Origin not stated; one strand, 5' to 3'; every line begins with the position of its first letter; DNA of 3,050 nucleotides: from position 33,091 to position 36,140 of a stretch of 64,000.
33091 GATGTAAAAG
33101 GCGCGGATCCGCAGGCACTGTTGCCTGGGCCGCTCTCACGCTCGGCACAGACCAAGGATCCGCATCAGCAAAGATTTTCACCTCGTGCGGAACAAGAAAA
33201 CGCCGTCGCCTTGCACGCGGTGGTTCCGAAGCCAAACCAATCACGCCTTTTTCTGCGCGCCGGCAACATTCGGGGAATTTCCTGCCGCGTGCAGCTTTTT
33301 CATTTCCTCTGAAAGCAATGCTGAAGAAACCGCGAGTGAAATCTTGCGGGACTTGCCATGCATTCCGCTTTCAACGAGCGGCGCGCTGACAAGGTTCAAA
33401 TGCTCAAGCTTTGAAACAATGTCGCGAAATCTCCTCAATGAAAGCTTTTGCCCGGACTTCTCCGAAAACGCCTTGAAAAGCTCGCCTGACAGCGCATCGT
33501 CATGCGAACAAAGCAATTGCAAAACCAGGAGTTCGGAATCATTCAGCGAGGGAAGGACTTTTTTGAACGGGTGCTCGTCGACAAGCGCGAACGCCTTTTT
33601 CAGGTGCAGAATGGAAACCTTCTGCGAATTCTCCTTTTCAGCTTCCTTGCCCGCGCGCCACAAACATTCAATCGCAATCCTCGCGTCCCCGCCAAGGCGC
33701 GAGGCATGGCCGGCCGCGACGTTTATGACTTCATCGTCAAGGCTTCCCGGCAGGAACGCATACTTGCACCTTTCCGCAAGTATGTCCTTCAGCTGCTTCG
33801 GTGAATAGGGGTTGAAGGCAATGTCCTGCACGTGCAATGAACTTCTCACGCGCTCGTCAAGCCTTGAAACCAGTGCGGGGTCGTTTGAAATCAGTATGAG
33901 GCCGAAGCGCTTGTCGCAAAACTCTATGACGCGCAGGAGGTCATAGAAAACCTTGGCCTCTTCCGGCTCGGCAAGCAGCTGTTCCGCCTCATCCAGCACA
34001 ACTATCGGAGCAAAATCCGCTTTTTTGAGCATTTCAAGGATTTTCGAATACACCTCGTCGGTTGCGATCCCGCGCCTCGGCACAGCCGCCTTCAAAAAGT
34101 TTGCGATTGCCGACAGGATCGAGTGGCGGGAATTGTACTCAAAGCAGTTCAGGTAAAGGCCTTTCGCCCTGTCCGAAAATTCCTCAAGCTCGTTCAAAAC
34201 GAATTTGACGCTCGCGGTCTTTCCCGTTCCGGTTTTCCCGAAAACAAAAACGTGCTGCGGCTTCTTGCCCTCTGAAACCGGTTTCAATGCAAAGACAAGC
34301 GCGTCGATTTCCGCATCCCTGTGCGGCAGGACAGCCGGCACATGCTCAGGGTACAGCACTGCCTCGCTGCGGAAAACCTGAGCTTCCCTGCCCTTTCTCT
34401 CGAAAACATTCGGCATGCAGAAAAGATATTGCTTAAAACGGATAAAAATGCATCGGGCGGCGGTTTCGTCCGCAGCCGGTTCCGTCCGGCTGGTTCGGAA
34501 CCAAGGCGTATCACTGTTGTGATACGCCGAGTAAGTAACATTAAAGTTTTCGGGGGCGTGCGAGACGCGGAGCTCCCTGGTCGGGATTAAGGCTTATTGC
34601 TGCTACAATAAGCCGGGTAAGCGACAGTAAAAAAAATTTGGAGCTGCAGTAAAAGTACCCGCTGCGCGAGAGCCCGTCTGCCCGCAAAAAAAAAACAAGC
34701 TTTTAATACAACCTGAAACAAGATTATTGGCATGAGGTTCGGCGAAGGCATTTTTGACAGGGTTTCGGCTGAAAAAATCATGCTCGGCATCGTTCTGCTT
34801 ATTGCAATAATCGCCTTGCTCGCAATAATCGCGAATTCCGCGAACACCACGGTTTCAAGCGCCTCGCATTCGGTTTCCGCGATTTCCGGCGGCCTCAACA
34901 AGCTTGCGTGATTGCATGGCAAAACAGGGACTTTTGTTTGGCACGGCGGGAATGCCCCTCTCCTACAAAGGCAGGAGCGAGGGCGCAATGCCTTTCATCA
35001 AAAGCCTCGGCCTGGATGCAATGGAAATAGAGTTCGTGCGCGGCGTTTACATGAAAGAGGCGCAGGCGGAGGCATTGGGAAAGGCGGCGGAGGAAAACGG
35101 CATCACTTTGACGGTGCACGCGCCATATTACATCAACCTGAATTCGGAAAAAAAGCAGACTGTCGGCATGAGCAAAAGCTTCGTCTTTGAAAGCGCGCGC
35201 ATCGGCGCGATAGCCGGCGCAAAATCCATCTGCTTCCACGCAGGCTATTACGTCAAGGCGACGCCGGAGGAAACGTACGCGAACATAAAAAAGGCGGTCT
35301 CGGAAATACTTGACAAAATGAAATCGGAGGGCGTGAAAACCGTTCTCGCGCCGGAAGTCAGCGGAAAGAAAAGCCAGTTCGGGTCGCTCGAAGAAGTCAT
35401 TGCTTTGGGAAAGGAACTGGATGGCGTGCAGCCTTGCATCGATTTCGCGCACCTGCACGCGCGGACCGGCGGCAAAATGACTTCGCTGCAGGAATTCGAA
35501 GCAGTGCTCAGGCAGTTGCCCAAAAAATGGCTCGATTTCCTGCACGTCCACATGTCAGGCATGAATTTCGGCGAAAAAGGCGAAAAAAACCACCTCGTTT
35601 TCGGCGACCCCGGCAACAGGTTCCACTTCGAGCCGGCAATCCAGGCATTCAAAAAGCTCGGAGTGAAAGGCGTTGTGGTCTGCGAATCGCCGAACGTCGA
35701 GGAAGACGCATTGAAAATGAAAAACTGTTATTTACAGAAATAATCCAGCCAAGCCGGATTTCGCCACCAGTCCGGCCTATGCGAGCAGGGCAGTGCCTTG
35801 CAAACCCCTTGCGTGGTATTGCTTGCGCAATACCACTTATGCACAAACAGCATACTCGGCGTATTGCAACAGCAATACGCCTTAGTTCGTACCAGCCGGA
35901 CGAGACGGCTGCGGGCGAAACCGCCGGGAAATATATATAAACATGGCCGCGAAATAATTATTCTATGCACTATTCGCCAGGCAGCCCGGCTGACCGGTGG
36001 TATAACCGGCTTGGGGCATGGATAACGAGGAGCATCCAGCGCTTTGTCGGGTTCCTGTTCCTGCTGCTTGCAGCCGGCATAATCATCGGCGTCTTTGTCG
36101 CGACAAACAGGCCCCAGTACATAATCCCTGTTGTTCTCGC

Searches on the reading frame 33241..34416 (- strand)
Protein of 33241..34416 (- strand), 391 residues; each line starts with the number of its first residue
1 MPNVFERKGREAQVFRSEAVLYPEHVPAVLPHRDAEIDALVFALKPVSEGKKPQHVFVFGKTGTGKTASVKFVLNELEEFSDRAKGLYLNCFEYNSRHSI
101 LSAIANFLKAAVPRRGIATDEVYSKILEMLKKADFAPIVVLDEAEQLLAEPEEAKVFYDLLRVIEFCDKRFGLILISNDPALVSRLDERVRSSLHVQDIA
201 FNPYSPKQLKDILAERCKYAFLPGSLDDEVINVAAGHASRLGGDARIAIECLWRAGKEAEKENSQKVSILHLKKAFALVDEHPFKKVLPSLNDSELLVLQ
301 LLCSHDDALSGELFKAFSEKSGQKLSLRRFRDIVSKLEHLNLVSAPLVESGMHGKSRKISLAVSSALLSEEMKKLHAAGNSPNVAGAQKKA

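Call 13: search_protein_families(library=pfam, proteins=[window:33241-34416:-], max_evalue=0.01)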
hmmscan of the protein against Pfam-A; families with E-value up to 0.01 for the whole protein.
window:33241-34416:- (391 aa): 14 families
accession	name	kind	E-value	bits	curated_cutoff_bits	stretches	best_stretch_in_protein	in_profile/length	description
PF22703.2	Cdc6_lid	-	6.6e-18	64.8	27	1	210-276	1-67/68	Cdc6 AAA+ ATPase-type lid domain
PF13401.12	AAA_22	-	7.3e-13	49.4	27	1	53-176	5-121/130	AAA domain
PF13191.12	AAA_16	-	6.5e-10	40.2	32.6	1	30-161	2-156/167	AAA ATPase domain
PF01637.24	ATPase_2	-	9.3e-08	32.6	33.2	1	45-166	12-141/225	ATPase domain predominantly from Archaea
PF09079.17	Cdc6_C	-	3.2e-07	30.7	25.1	1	316-367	40-92/96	CDC6, C terminal winged helix domain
PF00004.35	AAA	-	3.7e-07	31.1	21.2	1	57-188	2-125/131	ATPase family associated with various cellular activities (AAA)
PF24883.2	NPHP3_N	-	0.00053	20.6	24.8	1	52-132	21-100/164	Nephrocystin 3, N-terminal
PF05621.17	TniB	-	0.001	19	22.4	1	47-164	29-149/189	Bacterial TniB protein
PF05673.19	DUF815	-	0.0015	18.2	23.8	1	34-79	34-79/249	Protein of unknown function (DUF815)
PF07693.20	KAP_NTPase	-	0.0018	18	20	0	55-115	22-82/293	KAP family P-loop domain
PF10412.15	TrwB_AAD_bind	-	0.0033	16.8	20.5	1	46-84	8-46/387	Type IV secretion-system coupling protein DNA-binding domain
PF01935.23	DUF87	-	0.0038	17.8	23.2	0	54-81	24-50/220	Helicase HerA, central domain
PF00270.35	DEAD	-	0.0056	16.9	26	0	52-77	13-39/167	DEAD/DEAH box helicase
PF09848.15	SLFN-g3_helicase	-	0.0079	15.9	24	0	54-156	2-100/354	Schlafen group 3, DNA/RNA helicase domain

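Call 18: find_homologous_proteins(query=window:33241-34416:-, max_evalue=1e-20)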
Query window:33241-34416:- (391 aa): 444 proteins with E <= 1e-20 among 8000 candidates; the best 120 are listed.
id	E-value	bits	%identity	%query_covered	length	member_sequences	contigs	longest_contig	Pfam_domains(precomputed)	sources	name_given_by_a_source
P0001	2.4e-234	795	94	97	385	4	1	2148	PF22703.3,PF00004.36,PF13401.13,PF01637.25,PF09079.18,PF13191.13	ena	-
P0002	1.3e-220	750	89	97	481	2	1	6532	PF22703.3,PF00004.36,PF13401.13,PF01637.25,PF09079.18,PF13191.13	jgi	-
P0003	2.0e-136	473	59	96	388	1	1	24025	PF00270.36,PF22703.3,PF00004.36,PF13401.13,PF01637.25,PF09079.18,PF13191.13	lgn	-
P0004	7.4e-135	468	58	95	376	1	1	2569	PF00270.36,PF22703.3,PF00004.36,PF13401.13,PF01637.25,PF09079.18,PF13191.13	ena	-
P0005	5.9e-134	465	59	91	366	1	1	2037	PF22703.3,PF00004.36,PF13401.13,PF01637.25,PF09079.18,PF13191.13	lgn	-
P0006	1.3e-132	461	58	94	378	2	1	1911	PF22703.3,PF00004.36,PF13401.13,PF01637.25,PF09079.18,PF13191.13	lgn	-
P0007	2.1e-132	460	56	95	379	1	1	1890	PF22703.3,PF00004.36,PF13401.13,PF01637.25,PF09079.18,PF13191.13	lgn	-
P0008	2.2e-130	453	55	95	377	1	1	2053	PF22703.3,PF00004.36,PF13401.13,PF01637.25,PF09079.18,PF13191.13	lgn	-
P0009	3.6e-130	453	57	95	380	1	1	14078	PF22703.3,PF00004.36,PF13401.13,PF01637.25,PF09079.18,PF13191.13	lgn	-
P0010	5.4e-130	452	59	92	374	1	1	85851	PF22703.3,PF00004.36,PF13401.13,PF01637.25,PF09079.18,PF13191.13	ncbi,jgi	-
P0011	2.5e-129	450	58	95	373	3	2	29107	PF00270.36,PF22703.3,PF00004.36,PF13401.13,PF01637.25,PF09079.18,PF13191.13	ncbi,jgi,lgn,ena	ncbi:MAG: AAA family ATPase [archaeon]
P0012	3.4e-129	449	54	93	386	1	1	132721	PF22703.3,PF00004.36,PF13401.13,PF01637.25,PF09079.18,PF13191.13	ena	-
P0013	3.6e-128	446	57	97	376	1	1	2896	PF22703.3,PF00004.36,PF13401.13,PF01637.25,PF09079.18,PF13191.13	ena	-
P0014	1.5e-127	444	58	93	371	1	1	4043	PF00270.36,PF22703.3,PF00004.36,PF13401.13,PF01637.25,PF09079.18,PF13191.13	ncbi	-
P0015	2.6e-127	443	56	96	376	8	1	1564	PF00270.36,PF22703.3,PF00004.36,PF13401.13,PF01637.25,PF09079.18,PF13191.13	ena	-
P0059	1.0e-119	418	53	96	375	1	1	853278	PF22703.3,PF00004.36,PF13401.13,PF01637.25,PF09079.18,PF13191.13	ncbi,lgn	-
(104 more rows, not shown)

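Call 19: find_encoding_contigs(protein=window:33241-34416:-, flank=10000, max_places=6)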
Protein window:33241-34416:- (391 aa): no gene with exactly this product is on record in the collection.

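Call 20: find_encoding_contigs(protein=P0002, flank=10000, max_places=3)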
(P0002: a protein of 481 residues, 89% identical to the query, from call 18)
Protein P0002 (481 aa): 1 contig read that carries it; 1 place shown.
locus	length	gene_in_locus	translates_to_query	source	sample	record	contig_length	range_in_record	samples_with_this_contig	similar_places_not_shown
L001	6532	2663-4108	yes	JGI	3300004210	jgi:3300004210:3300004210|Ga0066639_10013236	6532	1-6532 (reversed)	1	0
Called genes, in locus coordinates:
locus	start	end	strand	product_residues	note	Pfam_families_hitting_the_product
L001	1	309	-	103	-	?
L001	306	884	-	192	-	-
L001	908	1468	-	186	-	PF01022:HTH_5, PF12840:HTH_20, PF13412:HTH_24, PF14947:HTH_45 (weak), PF21476:PF0610-like_N (faint)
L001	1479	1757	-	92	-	-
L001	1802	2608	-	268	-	PF01261:AP_endonuc_2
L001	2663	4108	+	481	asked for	PF01637:ATPase_2 (weak), PF13191:AAA_16, PF13401:AAA_22, PF00004:AAA (weak), PF22703:Cdc6_lid, PF09079:WHD_Cdc6 (weak)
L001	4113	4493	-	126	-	-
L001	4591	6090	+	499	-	-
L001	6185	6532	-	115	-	?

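Call 21: find_encoding_contigs(protein=P0001, flank=10000, max_places=3)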
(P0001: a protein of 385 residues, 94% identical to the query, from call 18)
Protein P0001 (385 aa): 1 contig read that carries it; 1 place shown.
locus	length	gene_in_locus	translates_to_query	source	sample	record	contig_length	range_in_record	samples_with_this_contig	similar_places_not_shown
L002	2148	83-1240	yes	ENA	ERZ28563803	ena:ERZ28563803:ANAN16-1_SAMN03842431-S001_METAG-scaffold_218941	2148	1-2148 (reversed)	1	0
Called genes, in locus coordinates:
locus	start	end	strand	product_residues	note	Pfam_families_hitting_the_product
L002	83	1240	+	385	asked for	PF01637:ATPase_2 (weak), PF13191:AAA_16, PF13401:AAA_22, PF00004:AAA, PF22703:Cdc6_lid, PF09079:WHD_Cdc6 (weak)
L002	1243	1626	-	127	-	-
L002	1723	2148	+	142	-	?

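Call 24: find_related_loci(query=A1, collection=genome_contigs, flank=6000)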
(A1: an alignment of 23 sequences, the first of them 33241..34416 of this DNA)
Query A1 (391 aa) in genome_contigs; peptide patterns used: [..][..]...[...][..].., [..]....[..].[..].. (x = any residue, [..] = any of these).
600 stretches matched a pattern (row limit reached: there are more); 189 encode a relative of the query (tblastn E <= 1e-3); the best 80 are kept; 80 distinct loci.
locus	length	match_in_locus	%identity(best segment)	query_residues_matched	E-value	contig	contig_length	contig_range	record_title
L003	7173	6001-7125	57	1-374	1e-134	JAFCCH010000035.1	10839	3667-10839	MAG: Thaumarchaeota archaeon isolate AB_1215_Bin_64 AB_1215_Bin_64.fna_scaffold_10005, whole genome shotgun sequence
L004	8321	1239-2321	57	3-363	2e-134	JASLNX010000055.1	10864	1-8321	MAG: archaeon isolate Arabian11_MAG_21 c_000000592030, whole genome shotgun sequence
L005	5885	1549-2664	56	3-374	1e-133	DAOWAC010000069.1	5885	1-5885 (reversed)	MAG TPA_asm: Chloroflexota bacterium isolate CSMAG_1825 CSMAG_1825_k141_5450283_length_5885_cov_9.0000, whole genome sho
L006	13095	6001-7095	56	1-365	1e-132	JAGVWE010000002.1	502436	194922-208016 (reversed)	MAG: Candidatus Iainarchaeum archaeon isolate RIFCSPLOWO2_01_FULL_58_19 rifcsplowo2_01_scaffold_11, whole genome shotgun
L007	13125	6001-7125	54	1-374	2e-132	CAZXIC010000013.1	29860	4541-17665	MAG TPA_asm: uncultured archaeon isolate SRP323688_co1_45 genome assembly, contig: NODE_2729_length_29860_cov_8.014024,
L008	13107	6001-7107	55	3-370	1e-131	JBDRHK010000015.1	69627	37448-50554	MAG: Candidatus Iainarchaeum archaeon isolate MEGAHIT-group-1.513 k141_8015602, whole genome shotgun sequence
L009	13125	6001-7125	55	1-374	1e-130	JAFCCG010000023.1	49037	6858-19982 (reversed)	MAG: Chloroflexi bacterium isolate AB_1215_Bin_59 AB_1215_Bin_59.fna_scaffold_6214, whole genome shotgun sequence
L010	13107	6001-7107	54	1-368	4e-130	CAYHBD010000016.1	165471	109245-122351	MAG TPA_asm: uncultured archaeon isolate ERP119294_co2_134 genome assembly, contig: k141_670122, whole genome shotgun se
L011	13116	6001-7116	54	1-373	3e-129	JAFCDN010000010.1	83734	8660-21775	MAG: Candidatus Iainarchaeum archaeon isolate Meg19_1012_Bin_505 Meg19_1012_Bin_505_scaffold_1159, whole genome shotgun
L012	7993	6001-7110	54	3-372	7e-128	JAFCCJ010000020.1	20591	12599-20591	MAG: Candidatus Iainarchaeum archaeon isolate AB_3033_Bin_152 AB_3033_Bin_152_scaffold_3753, whole genome shotgun sequen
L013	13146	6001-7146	51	1-374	2e-125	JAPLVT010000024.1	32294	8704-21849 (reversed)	MAG: Candidatus Iainarchaeum archaeon isolate LacPavin_0920_SED5_MAG_51_8 LacPavin_0920_SED5_scaffold_369081, whole geno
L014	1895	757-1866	54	3-372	4e-134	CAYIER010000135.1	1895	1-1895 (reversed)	MAG TPA_asm: uncultured archaeon isolate ERP119705_co19_171 genome assembly, contig: NODE_154542_length_1895_cov_5.23967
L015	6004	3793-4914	53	1-374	3e-124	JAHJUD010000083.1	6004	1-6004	MAG: Candidatus Micrarchaeota archaeon isolate OS_PC_MetaG.mb.82 OS_PC_MetaG.mb.82_k141_289870, whole genome shotgun seq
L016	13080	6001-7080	55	3-363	2e-123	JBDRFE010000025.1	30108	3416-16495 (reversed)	MAG: archaeon isolate MEGAHIT-group-1.353 k141_3724296, whole genome shotgun sequence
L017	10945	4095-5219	51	1-373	1e-121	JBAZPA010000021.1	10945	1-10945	MAG: archaeon isolate SO_2017_SWC_19 scaffold_5219_c1_LP-4_2017, whole genome shotgun sequence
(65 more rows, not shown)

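Call 80: find_encoding_contigs(protein=P0059, flank=10000, max_places=2)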
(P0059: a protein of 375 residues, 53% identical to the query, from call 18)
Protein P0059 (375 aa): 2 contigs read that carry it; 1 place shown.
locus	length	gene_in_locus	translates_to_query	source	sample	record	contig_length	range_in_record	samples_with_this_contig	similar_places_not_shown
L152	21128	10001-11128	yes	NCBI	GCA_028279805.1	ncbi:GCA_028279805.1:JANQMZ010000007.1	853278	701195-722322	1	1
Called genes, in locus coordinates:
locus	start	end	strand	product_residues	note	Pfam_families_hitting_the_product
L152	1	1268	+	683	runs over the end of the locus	PF01751:Toprim, PF01131:Topoisom_bac, PF01396:Zn_ribbon_Top1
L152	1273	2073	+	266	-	PF05670:NFACT-R_1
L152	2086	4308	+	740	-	PF02359:CDC48_N, PF02933:CDC48_2, PF05496:RuvB_N (weak), PF07724:AAA_2 (weak), PF00004:AAA, PF17862:AAA_lid_3, PF00004:AAA, PF17862:AAA_lid_3, +27 more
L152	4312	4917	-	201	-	PF02163:Peptidase_M50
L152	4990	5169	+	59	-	-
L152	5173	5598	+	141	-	-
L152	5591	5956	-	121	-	-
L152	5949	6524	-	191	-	-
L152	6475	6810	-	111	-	-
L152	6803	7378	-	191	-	-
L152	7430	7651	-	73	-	-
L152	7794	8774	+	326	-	PF01047:MarR (faint), PF13404:HTH_AsnC-type (faint), PF13384:HTH_23 (faint), PF13730:HTH_36 (faint), PF12840:HTH_20 (faint), PF13556:HTH_30 (faint), PF01037:AsnC_trans_reg (faint), PF13412:HTH_24 (weak)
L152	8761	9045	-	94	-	-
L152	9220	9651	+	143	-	PF00565:SNase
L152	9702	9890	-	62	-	-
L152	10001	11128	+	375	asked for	PF01637:ATPase_2, PF13191:AAA_16, PF00004:AAA, PF13401:AAA_22, PF22703:Cdc6_lid, PF09079:WHD_Cdc6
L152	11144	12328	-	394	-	PF01926:MMR_HSR1, PF02421:FeoB_N (weak), PF08438:YGR210-like_G4, PF02824:TGS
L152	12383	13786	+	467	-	PF00004:AAA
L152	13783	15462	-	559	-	PF03483:B3_4, PF03484:B5, PF17759:tRNA_synthFbeta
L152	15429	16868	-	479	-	PF01409:tRNA-synt_2d, PF00152:tRNA-synt_2 (faint)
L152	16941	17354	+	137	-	PF17146:PIN_6, PF19902:DUF6375 (weak)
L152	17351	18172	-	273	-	-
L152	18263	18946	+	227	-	PF13483:Lactamase_B_3, PF00753:Lactamase_B, PF12706:Lactamase_B_2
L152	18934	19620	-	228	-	PF00483:NTP_transferase, PF01128:IspD (weak), PF12804:NTP_transf_3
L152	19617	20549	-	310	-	PF13691:Lactamase_B_4 (weak), PF23023:Anti-Pycsar_Apyc1, PF00753:Lactamase_B, PF12706:Lactamase_B_2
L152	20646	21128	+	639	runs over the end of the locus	PF01078:Mg_chelatase, PF00004:AAA (faint), PF07726:AAA_3 (faint), PF07728:AAA_5 (faint), PF13654:AAA_32 (faint), PF00158:Sigma54_activat, PF05362:Lon_C, PF13541:ChlI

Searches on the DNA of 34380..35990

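Call 53: search_rna_families(source=window, start=34380, end=35990, threshold=evalue, max_evalue=1)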
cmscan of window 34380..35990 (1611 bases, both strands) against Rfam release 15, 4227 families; matches with E-value up to 1: 1.
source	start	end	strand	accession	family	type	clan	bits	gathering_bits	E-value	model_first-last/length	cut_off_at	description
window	34990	35084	-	RF00921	mir-665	Gene; miRNA;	-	19.9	52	0.93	1-72/72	no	mir-665 microRNA precursor family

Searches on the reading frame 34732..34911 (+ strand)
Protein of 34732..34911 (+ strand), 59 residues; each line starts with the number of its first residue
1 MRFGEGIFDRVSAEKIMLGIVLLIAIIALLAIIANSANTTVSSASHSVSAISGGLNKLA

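Call 13: search_protein_families(library=pfam, proteins=[window:34732-34911:+], max_evalue=0.01)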
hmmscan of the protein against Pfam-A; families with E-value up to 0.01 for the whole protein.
window:34732-34911:+ (59 aa): 0 families
